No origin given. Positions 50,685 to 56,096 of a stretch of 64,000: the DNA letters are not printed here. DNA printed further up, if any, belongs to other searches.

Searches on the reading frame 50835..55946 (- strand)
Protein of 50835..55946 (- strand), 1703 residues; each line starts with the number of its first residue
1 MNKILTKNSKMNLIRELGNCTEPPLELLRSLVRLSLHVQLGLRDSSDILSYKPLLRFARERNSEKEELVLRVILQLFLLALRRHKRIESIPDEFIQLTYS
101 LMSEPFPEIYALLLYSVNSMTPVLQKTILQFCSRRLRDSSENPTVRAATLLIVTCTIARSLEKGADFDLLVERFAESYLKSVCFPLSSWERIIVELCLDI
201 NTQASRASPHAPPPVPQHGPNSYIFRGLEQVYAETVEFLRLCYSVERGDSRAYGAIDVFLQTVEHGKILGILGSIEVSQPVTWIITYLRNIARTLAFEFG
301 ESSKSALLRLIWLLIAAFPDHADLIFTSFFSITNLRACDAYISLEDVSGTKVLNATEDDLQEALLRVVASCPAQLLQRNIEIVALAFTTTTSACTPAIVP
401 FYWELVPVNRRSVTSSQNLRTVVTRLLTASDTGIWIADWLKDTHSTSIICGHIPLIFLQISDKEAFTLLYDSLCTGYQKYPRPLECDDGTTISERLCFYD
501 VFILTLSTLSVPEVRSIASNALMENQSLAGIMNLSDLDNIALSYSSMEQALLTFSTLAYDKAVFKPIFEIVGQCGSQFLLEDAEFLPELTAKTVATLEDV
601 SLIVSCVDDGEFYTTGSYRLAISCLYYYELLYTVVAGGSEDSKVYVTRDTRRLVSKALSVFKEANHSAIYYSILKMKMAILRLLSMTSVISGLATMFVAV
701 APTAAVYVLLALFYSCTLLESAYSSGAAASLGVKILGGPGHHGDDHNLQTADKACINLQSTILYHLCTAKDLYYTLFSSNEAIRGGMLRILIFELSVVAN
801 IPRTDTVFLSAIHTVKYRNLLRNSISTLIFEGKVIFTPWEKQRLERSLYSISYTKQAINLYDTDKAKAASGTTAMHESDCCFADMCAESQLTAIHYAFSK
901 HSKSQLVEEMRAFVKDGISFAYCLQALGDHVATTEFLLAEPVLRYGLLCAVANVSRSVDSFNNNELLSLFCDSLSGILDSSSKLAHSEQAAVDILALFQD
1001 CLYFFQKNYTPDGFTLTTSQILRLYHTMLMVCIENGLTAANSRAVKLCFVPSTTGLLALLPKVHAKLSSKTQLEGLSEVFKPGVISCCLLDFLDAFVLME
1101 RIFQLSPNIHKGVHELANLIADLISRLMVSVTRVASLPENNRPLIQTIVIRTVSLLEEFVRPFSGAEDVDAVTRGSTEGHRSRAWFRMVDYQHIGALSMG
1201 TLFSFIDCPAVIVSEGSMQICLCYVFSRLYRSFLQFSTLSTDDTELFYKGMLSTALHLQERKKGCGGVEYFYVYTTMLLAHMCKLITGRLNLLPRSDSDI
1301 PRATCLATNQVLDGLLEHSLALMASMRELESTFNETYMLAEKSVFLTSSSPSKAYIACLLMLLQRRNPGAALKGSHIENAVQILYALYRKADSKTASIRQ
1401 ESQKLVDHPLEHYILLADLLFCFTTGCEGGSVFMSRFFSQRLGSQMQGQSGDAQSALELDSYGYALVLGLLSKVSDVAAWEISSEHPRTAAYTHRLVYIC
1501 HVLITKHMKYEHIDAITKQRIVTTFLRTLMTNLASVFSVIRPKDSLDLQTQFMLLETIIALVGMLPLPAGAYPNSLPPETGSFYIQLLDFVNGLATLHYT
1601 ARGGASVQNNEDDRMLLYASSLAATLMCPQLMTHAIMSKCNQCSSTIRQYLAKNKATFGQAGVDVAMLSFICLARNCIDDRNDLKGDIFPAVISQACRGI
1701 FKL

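Call 9: search_protein_families(library=pfam, proteins=[window:50835-55946:-], max_evalue=0.1)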
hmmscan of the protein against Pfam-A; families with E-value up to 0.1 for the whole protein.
window:50835-55946:- (1703 aa): 1 family
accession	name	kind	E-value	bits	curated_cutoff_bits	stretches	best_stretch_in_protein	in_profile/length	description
PF19723.4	DUF6216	-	0.038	13.7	27.3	0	1487-1550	196-261/270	Family of unknown function (DUF6216)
